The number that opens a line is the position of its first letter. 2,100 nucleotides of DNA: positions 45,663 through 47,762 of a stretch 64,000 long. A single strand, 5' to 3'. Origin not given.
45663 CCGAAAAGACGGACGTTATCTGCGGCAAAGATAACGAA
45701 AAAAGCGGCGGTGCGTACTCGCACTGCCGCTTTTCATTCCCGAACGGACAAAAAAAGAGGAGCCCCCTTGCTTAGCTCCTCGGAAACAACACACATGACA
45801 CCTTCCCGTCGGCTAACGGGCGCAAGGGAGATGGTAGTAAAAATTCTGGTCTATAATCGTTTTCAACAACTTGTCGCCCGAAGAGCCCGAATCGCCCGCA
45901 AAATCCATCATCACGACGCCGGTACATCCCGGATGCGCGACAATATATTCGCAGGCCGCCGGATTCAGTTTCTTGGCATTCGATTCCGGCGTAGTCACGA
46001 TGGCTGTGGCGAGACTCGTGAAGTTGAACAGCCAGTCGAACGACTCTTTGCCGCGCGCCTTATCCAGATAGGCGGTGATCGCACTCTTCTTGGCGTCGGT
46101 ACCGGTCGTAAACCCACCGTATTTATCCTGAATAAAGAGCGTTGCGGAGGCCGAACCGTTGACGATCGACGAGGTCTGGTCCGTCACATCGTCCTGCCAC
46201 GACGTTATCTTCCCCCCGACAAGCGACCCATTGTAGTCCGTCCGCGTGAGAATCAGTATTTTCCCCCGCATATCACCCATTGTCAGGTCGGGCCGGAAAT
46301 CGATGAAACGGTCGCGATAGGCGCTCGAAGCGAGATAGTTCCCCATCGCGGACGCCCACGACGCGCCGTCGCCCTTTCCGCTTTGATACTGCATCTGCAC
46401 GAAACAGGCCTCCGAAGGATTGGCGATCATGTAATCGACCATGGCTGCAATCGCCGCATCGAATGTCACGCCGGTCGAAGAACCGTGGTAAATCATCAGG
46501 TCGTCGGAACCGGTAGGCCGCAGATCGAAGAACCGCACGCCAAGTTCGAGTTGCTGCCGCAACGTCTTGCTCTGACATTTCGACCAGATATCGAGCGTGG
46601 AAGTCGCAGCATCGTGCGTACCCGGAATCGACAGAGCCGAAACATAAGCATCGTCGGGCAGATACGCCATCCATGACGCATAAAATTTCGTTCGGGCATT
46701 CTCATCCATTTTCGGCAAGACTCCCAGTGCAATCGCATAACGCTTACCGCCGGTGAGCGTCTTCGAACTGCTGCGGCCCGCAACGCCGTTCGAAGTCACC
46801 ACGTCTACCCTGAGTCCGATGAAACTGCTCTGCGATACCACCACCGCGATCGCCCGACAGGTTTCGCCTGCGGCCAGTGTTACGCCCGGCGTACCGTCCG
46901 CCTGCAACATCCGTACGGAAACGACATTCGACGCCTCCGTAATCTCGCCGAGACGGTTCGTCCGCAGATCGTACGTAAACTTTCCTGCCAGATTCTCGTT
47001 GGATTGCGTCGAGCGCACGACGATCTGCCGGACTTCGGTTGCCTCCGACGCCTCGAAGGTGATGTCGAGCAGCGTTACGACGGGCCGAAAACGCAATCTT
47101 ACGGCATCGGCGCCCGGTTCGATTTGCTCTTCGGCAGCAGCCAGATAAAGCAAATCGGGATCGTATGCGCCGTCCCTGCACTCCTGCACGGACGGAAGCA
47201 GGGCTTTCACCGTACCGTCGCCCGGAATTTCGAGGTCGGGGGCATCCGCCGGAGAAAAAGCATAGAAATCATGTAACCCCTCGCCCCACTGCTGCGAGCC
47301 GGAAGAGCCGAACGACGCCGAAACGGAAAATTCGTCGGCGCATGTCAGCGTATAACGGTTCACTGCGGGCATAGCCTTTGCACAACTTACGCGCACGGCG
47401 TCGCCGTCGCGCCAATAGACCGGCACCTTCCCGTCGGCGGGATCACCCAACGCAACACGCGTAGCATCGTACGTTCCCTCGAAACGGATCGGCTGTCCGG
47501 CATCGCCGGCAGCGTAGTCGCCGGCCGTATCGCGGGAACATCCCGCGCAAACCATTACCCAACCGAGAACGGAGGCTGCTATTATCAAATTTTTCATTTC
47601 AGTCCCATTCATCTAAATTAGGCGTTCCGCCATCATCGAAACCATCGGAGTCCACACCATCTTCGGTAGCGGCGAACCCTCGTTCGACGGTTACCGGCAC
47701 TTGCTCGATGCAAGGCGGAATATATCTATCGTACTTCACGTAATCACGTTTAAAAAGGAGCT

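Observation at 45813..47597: Surface lipoprotein fusing a fimbrillin (type V pilin-like) scaffold to a bacterial PI-PLC domain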

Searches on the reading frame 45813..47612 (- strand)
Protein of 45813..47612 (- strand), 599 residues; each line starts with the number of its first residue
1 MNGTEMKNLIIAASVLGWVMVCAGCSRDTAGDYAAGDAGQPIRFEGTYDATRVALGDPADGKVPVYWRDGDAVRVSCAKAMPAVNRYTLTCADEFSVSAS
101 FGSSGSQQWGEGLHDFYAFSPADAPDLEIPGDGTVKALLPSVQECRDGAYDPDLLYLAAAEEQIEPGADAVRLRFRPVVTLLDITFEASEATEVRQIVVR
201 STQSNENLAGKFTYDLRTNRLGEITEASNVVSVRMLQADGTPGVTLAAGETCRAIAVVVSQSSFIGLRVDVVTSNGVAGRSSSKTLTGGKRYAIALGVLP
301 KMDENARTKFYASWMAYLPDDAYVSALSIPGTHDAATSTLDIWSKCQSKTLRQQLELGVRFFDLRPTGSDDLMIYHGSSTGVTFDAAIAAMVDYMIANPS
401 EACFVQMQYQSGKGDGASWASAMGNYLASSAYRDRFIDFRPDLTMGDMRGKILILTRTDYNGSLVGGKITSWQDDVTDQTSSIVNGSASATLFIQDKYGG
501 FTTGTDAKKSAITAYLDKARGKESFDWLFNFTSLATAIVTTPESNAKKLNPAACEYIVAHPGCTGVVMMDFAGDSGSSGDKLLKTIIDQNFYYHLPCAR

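Call 6: search_protein_families(library=pfam, proteins=[window:45813-47612:-], max_evalue=0.01)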
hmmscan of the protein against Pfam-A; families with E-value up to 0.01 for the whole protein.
window:45813-47612:- (599 aa): 2 families
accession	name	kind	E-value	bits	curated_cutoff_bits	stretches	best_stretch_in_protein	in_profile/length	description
PF13149.12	Mfa_like_1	-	3.1e-09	37.7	27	1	67-299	8-232/246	Fimbrillin-like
PF00388.25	PI-PLC-X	-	2.9e-07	30.7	23.1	1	333-457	14-143/144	Phosphatidylinositol-specific phospholipase C, X domain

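Call 7: search_solved_structures(query=window:45813-47612:-, max_evalue=1, show_alignments=3)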
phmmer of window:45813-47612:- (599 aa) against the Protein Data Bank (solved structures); distinct sequences matched with E-value up to 1: 25.
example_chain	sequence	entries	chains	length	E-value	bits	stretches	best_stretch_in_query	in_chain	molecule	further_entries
3ea3_A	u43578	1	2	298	5.5e-23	84.9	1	311-575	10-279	1-phosphatidylinositol phosphodiesterase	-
3ea1_A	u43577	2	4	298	2.7e-22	82.6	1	311-575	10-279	1-phosphatidylinositol phosphodiesterase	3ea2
1gym_A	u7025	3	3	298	3.4e-22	82.3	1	311-576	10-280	PHOSPHATIDYLINOSITOL-SPECIFIC PHOSPHOLIPASE C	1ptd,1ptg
7ptd_A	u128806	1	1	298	6.7e-22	81.3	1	311-576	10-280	PHOSPHATIDYLINOSITOL-SPECIFIC PHOSPHOLIPASE C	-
2ptd_A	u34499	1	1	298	1.2e-21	80.5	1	311-576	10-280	PHOSPHATIDYLINOSITOL-SPECIFIC PHOSPHOLIPASE C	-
4ptd_A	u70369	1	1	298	1.5e-21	80.2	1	311-575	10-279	PHOSPHATIDYLINOSITOL-SPECIFIC PHOSPHOLIPASE C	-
3ptd_A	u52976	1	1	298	2e-21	79.8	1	311-574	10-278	PHOSPHATIDYLINOSITOL-SPECIFIC PHOSPHOLIPASE C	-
6s2a_A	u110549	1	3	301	2.1e-21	79.7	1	310-576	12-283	1-phosphatidylinositol phosphodiesterase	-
5ptd_A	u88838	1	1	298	8.4e-21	77.7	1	311-576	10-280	PHOSPHATIDYLINOSITOL-SPECIFIC PHOSPHOLIPASE C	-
6ptd_A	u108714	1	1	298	1.2e-20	77.3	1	311-576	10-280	PHOSPHATIDYLINOSITOL-SPECIFIC PHOSPHOLIPASE C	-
1t6m_A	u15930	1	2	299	1.7e-20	76.7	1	311-575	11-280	1-phosphatidylinositol phosphodiesterase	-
4f2t_A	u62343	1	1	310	4.9e-20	75.2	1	308-594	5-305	1-phosphatidylinositol phosphodiesterase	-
2or2_A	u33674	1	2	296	8.7e-20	74.4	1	311-575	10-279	1-phosphatidylinositol phosphodiesterase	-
4f2b_A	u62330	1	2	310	1.1e-19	74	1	308-594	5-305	1-phosphatidylinositol phosphodiesterase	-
4i9t_A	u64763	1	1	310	1.8e-19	73.4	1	308-594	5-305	1-phosphatidylinositol phosphodiesterase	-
3v16_A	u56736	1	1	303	4.3e-19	72.1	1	308-590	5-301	1-phosphatidylinositol phosphodiesterase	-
1aod_A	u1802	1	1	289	2.1e-16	63.2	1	312-559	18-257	PHOSPHATIDYLINOSITOL-SPECIFIC PHOSPHOLIPASE C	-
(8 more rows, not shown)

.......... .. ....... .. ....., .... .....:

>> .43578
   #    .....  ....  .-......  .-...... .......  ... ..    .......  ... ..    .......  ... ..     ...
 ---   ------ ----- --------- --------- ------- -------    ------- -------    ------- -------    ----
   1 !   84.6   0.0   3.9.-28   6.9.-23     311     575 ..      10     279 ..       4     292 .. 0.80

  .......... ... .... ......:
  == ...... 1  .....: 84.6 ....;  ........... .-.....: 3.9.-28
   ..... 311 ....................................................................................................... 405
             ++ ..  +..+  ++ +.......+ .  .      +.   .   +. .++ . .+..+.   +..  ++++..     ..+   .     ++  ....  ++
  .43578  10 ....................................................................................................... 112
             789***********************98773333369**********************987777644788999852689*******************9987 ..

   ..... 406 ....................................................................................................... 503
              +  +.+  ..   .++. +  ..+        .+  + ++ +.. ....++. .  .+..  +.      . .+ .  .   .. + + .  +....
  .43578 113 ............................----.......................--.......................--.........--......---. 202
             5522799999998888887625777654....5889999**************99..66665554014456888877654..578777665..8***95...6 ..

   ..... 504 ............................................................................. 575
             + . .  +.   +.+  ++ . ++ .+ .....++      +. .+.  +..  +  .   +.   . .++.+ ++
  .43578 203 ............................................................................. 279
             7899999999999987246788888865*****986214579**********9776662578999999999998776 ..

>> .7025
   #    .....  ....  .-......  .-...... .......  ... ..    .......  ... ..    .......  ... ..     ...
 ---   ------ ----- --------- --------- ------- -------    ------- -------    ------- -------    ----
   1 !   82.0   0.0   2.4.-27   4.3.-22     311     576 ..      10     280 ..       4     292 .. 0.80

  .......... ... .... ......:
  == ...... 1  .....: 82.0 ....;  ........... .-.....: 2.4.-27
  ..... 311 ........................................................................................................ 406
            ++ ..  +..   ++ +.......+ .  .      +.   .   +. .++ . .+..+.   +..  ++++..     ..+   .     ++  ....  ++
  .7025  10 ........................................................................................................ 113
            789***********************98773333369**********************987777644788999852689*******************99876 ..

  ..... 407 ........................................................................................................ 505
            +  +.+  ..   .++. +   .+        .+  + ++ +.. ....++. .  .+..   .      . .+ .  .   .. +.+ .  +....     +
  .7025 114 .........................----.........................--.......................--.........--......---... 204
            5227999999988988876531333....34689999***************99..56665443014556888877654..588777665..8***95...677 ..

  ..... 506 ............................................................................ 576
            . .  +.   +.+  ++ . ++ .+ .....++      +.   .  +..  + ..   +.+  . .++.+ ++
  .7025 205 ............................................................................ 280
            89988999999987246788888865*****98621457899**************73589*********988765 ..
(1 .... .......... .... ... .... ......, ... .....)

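Call 9: find_homologous_proteins(query=window:45813-47612:-)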
Query window:45813-47612:- (599 aa): 16 proteins with E <= 0.001 among 8000 candidates.
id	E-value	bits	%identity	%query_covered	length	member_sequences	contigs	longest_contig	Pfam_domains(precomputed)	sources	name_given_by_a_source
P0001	0.0e+0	1343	100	99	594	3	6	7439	PF00388.26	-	-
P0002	0.0e+0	1312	100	97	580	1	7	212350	PF00388.26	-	-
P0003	0.0e+0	1305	100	97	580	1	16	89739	PF00388.26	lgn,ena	-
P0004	0.0e+0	1302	99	97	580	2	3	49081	PF00388.26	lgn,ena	-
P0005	0.0e+0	1217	91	99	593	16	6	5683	PF00388.26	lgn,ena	-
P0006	0.0e+0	1035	79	98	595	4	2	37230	PF00388.26,PF13149.13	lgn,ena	-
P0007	3.6e-279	946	72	99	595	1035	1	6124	PF00388.26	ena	-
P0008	1.1e-177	611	72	66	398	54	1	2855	-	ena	-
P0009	9.4e-157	542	59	78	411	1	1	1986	PF00388.26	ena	-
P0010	6.0e-145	503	47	96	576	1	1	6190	-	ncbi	-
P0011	7.4e-144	499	47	95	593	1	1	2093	PF13149.13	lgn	-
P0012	2.1e-142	494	46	92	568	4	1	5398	PF00388.26,PF13149.13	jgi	jgi:hypothetical protein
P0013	2.0e-97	346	39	98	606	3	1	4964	PF13149.13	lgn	-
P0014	1.3e-95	340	73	36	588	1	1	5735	-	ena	-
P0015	1.1e-36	145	36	47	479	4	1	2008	-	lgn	-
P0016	3.0e-10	58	31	25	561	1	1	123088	PF00388.26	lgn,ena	-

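Call 11: find_related_loci(query=window:45813-47612:-, collection=genome_contigs, flank=10000)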
Query window:45813-47612:- (599 aa) in genome_contigs; peptide patterns used: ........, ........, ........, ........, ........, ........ (x = any residue, [..] = any of these).
45 stretches matched a pattern; 2 encode a relative of the query (tblastn E <= 1e-3); 2 distinct loci.
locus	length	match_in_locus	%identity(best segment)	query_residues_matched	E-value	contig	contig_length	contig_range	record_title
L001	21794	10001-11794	83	1-599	0e+0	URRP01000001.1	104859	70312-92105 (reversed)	uncultured Alistipes sp. isolate UMGS1280 genome assembly, contig: NODE_228_length_104859_cov_9.588002, whole genome sho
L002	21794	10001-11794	72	3-599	0e+0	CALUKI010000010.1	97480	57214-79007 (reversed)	MAG: uncultured Alistipes sp. isolate E16__bin154 genome assembly, contig: E16__k127_2890431, whole genome shotgun seque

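Call 24: search_protein_representatives(protein=window:45813-47612:-)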
Query: 599 residues. Proteins with E-value up to 0.001 (for the whole library): 4285; up to 1e-10: 1527; up to 1e-30: 142. The best 150 are listed.
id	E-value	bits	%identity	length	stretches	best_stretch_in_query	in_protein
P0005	0.0e+00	1216.5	91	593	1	6-599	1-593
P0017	7.5e-150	517.0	46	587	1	17-598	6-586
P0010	1.9e-145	502.5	49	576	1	21-593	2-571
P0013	6.4e-98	345.6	43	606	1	12-597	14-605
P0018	1.2e-91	324.9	39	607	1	42-594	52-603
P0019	1.6e-84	301.3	87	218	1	360-523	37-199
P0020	1.3e-66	242.3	36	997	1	55-593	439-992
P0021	3.1e-57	211.3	44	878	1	302-590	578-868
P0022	5.9e-56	207.0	34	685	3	40-337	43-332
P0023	2.4e-54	201.7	42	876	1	287-590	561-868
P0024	9.2e-53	196.5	43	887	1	313-591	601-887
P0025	5.2e-52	194.0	34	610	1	2-578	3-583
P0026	1.1e-50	189.6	37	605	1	40-596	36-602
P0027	1.1e-50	189.6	43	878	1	310-591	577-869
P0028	1.3e-49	186.1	40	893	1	299-594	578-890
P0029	8.7e-48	180.1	43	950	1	313-590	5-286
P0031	7.8e-46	173.6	34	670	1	11-591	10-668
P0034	1.1e-42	163.2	42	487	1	311-593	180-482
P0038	1.6e-40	156.1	41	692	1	311-594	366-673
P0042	7.0e-40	154.0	42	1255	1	311-594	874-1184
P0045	7.7e-40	153.8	32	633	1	42-595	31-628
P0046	8.5e-40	153.7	42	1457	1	310-580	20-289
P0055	4.7e-38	147.9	35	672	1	8-595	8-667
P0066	1.2e-36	143.3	30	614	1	34-592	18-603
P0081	1.2e-35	140.0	40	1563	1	312-592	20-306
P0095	2.6e-34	135.6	31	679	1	6-595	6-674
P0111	1.6e-33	133.0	35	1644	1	259-593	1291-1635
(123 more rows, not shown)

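Call 29: search_protein_families(library=ncbifam, proteins=[window:45813-47597:-], max_evalue=0.01)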
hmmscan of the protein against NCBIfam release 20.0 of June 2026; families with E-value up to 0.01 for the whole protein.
window:45813-47597:- (594 aa): 0 families

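Call 30: find_encoding_contigs(protein=P0003, flank=5000, max_places=10)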
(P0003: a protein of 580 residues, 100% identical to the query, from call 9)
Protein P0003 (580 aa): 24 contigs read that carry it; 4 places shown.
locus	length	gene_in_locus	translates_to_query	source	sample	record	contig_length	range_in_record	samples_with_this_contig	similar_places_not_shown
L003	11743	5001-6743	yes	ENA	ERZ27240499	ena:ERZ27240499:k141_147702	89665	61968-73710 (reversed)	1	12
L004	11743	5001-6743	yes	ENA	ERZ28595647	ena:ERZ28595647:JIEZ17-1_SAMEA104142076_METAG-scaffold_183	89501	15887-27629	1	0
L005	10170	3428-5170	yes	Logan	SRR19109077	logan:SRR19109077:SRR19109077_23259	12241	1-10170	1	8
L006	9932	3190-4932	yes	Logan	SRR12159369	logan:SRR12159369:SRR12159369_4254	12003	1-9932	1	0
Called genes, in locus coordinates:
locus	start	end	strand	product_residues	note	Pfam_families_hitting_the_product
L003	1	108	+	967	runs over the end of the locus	PF00675:Peptidase_M16 (weak), PF05193:Peptidase_M16_C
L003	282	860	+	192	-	PF14059:DUF4251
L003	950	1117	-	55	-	PF00037:Fer4 (weak), PF13237:Fer4_10, PF12838:Fer4_7, PF13187:Fer4_9, PF13484:Fer4_16 (weak), PF12797:Fer4_2 (weak), PF00037:Fer4, PF12837:Fer4_6 (weak), +4 more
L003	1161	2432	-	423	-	PF02403:Seryl_tRNA_N, PF00587:tRNA-synt_2b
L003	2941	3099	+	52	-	-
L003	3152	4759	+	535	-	-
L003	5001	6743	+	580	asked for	PF00388:PI-PLC-X (weak)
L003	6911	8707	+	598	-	PF01136:Peptidase_U32, PF12392:DUF3656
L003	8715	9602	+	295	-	PF10672:Methyltrans_SAM, PF03602:Cons_hypoth95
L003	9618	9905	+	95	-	-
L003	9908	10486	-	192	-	PF02417:Chromate_transp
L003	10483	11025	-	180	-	PF02417:Chromate_transp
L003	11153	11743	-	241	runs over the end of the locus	PF20260:PUA_4, PF04452:Methyltrans_RNA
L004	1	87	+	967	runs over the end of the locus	PF00675:Peptidase_M16 (weak), PF05193:Peptidase_M16_C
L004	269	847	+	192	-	PF14059:DUF4251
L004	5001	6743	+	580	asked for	PF00388:PI-PLC-X (weak)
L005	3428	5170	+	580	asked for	PF00388:PI-PLC-X (weak)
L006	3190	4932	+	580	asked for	PF00388:PI-PLC-X (weak)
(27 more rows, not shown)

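Call 35: find_encoding_contigs(protein=P0007, flank=4000, max_places=10)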
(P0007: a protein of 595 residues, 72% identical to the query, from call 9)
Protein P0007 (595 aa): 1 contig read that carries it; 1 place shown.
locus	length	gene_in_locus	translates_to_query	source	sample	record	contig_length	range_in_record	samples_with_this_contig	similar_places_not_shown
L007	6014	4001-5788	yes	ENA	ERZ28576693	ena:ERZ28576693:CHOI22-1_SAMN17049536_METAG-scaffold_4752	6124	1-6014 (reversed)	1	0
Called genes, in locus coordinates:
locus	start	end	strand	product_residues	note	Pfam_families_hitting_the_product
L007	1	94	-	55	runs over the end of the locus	PF00037:Fer4 (weak), PF13237:Fer4_10, PF12838:Fer4_7, PF13187:Fer4_9, PF13484:Fer4_16 (weak), PF12797:Fer4_2 (weak), PF00037:Fer4, PF12837:Fer4_6 (weak), +4 more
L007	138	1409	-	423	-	PF02403:Seryl_tRNA_N, PF00587:tRNA-synt_2b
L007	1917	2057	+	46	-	-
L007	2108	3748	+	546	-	-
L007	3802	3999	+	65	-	-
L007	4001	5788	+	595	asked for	PF00388:PI-PLC-X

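Call 36: find_encoding_contigs(protein=P0006, flank=4000, max_places=10)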
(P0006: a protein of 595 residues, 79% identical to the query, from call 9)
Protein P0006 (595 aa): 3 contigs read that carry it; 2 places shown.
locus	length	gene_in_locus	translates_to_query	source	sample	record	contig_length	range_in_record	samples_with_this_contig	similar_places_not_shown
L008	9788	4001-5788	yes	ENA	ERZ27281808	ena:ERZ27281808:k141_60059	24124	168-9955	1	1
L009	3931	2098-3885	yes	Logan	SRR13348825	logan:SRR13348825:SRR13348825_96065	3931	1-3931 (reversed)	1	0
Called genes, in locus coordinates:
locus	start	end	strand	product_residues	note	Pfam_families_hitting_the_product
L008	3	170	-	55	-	PF00037:Fer4, PF13237:Fer4_10, PF12838:Fer4_7, PF13187:Fer4_9, PF13484:Fer4_16 (weak), PF12797:Fer4_2 (weak), PF00037:Fer4, PF12837:Fer4_6, +4 more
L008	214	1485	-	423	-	PF02403:Seryl_tRNA_N, PF00587:tRNA-synt_2b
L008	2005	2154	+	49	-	-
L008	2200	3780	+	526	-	PF13149:Mfa_like_1 (faint)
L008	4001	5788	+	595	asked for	PF13149:Mfa_like_1 (faint), PF00388:PI-PLC-X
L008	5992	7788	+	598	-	PF01136:Peptidase_U32, PF12392:DUF3656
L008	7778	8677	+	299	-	PF10672:Methyltrans_SAM, PF03602:Cons_hypoth95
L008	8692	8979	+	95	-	-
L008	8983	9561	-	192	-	PF02417:Chromate_transp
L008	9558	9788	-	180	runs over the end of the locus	PF02417:Chromate_transp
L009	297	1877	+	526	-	PF13149:Mfa_like_1 (faint)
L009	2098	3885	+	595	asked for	PF13149:Mfa_like_1 (faint), PF00388:PI-PLC-X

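Call 37: find_encoding_contigs(protein=P0005, flank=4000, max_places=10)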
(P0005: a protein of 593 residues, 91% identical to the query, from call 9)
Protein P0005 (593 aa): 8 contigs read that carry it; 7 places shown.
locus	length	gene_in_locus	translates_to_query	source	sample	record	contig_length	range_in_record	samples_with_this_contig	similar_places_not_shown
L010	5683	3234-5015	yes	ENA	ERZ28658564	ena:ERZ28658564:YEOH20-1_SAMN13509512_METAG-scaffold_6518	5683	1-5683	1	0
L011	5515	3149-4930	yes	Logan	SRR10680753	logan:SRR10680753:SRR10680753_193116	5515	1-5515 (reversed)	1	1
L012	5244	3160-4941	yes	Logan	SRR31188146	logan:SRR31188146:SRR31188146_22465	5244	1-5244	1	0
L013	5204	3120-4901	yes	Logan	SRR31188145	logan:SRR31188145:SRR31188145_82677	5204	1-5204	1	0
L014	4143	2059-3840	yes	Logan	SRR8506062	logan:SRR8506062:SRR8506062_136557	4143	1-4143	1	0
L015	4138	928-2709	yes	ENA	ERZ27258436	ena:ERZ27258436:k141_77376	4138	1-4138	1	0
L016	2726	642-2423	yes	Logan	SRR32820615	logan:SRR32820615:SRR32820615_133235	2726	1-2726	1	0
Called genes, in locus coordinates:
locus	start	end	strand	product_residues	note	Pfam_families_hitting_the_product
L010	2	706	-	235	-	?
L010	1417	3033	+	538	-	-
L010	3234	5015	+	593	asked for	PF00388:PI-PLC-X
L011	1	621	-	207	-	?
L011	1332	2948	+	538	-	-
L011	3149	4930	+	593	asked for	PF00388:PI-PLC-X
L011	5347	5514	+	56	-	?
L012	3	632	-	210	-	?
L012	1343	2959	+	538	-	-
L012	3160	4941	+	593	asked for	PF00388:PI-PLC-X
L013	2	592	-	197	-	?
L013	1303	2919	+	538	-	-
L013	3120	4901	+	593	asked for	PF00388:PI-PLC-X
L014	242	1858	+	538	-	-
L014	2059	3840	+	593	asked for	PF00388:PI-PLC-X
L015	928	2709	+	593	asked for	PF00388:PI-PLC-X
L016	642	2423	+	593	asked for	PF00388:PI-PLC-X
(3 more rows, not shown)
